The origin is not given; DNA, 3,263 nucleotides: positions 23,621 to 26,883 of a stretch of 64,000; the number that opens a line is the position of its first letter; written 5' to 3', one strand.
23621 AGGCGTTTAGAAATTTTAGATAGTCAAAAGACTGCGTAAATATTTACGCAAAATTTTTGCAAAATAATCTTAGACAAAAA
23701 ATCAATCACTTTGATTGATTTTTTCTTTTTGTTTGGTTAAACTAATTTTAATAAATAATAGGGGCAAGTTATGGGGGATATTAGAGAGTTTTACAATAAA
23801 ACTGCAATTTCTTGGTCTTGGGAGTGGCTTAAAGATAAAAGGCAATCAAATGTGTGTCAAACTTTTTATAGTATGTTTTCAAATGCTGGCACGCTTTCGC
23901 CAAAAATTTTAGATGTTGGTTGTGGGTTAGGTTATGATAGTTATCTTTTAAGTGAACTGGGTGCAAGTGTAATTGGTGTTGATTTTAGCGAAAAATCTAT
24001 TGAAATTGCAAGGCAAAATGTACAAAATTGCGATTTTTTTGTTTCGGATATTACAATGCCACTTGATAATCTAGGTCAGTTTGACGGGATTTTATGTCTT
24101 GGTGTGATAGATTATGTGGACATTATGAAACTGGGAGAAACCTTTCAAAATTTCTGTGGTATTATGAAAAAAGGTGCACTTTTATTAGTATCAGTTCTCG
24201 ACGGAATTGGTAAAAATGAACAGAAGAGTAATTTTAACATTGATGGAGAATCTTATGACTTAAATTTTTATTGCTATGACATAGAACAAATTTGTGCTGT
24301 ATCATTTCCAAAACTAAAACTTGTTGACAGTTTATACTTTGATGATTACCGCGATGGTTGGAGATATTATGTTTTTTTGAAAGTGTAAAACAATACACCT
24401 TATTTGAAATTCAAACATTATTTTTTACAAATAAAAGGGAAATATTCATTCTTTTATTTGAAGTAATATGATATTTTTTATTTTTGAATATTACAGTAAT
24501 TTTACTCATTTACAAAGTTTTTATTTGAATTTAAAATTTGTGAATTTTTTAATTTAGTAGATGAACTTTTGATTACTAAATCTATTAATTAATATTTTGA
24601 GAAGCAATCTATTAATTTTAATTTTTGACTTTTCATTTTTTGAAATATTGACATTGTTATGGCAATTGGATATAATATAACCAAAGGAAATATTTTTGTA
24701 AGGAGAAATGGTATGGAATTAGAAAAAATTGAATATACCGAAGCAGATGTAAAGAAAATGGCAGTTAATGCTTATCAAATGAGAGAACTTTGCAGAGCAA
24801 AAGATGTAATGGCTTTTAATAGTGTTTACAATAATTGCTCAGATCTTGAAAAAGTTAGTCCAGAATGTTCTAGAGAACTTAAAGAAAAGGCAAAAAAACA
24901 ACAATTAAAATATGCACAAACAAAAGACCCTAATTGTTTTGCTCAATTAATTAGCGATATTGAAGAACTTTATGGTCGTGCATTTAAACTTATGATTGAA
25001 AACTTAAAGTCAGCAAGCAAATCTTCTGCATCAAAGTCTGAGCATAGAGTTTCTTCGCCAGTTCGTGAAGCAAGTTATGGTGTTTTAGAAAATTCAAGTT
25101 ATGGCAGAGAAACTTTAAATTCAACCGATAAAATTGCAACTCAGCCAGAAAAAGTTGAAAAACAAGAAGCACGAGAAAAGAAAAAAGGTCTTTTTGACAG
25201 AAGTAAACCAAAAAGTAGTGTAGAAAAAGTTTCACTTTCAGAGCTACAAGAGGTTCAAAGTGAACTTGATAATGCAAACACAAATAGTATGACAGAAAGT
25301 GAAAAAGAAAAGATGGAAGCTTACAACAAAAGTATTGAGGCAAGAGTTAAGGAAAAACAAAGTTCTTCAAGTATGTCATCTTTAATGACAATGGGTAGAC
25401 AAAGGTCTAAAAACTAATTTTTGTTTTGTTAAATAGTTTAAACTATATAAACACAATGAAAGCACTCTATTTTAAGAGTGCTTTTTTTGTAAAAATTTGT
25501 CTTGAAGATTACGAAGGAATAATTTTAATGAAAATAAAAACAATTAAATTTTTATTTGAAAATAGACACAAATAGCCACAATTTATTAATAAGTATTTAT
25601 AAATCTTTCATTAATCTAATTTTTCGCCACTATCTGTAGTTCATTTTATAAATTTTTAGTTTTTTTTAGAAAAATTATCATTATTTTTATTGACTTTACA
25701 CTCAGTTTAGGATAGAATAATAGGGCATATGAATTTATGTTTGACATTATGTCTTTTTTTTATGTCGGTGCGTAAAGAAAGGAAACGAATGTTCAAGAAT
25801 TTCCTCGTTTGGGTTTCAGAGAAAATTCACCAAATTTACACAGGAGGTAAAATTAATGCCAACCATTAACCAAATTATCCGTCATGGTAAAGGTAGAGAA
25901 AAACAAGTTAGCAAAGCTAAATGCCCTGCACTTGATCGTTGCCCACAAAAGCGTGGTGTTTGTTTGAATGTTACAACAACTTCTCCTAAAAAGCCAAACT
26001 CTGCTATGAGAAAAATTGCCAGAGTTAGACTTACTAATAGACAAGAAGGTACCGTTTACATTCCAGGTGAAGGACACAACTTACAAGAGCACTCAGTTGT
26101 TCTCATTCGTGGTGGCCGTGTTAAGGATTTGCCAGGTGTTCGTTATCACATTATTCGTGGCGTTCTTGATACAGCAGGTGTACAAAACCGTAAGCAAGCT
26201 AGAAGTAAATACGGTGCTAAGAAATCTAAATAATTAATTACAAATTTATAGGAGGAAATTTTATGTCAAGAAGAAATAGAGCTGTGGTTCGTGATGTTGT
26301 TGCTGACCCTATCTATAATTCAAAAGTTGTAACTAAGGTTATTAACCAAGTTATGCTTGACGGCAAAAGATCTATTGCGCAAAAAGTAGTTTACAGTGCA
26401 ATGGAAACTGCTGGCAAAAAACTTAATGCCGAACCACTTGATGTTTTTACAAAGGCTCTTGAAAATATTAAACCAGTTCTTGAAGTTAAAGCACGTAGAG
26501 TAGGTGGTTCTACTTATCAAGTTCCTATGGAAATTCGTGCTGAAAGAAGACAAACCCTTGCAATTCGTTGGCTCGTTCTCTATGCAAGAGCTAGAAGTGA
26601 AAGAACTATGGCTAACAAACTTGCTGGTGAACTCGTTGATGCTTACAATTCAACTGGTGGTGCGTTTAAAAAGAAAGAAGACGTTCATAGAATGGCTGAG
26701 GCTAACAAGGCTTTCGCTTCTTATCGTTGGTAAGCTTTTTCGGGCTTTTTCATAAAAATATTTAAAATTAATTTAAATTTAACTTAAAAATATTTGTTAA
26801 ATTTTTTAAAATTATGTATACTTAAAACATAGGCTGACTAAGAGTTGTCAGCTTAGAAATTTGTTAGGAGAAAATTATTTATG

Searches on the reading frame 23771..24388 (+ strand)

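Call 68: search_protein_families(library=pfam, proteins=[window:23771-24388:+], max_evalue=0.00001)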
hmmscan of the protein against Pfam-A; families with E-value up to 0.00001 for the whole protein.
window:23771-24388:+ (205 aa): 6 families
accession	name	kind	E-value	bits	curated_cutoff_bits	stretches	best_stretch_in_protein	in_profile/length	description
PF13847.12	Methyltransf_31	-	2.8e-15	56.7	27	1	45-144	6-113/145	Methyltransferase domain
PF13649.12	Methyltransf_25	-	3.5e-15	56.9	27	1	46-135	1-96/97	Methyltransferase domain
PF08241.18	Methyltransf_11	-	3.7e-14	53.6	21.2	1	47-139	1-94/95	Methyltransferase domain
PF13489.12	Methyltransf_23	-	4.8e-13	49.6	27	1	32-144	12-120/164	Methyltransferase domain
PF08242.18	Methyltransf_12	-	1.1e-10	42.5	30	1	47-137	1-97/98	Methyltransferase domain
PF02353.26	CMAS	-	6.9e-08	32.6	27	1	45-149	65-173/273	Mycolic acid cyclopropane synthetase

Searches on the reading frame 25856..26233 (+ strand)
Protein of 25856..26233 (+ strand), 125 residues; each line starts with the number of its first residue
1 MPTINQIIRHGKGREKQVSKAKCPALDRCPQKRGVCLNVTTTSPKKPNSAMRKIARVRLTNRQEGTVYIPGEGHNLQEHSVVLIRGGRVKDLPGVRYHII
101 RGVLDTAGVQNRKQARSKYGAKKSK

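Call 68: search_protein_families(library=pfam, proteins=[window:25856-26233:+], max_evalue=0.00001)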
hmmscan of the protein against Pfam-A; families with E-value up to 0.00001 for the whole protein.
window:25856-26233:+ (125 aa): 1 family
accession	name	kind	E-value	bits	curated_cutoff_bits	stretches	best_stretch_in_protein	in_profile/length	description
PF00164.32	Ribosom_S12_S23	-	6.1e-39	132.6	22.3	1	20-124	2-108/110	Ribosomal protein S12/S23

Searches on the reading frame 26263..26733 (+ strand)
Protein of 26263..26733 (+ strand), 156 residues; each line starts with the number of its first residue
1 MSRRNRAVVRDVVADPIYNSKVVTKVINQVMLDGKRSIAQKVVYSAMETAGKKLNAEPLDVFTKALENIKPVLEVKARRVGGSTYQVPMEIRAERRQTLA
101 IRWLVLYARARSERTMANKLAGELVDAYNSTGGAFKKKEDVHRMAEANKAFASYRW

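Call 68: search_protein_families(library=pfam, proteins=[window:26263-26733:+], max_evalue=0.00001)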
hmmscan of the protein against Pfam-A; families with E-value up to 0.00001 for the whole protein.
window:26263-26733:+ (156 aa): 1 family
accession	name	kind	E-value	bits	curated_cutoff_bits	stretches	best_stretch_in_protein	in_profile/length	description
PF00177.27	Ribosomal_S7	-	9.6e-63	210.6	24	1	3-149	2-148/148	Ribosomal protein S7p/S5e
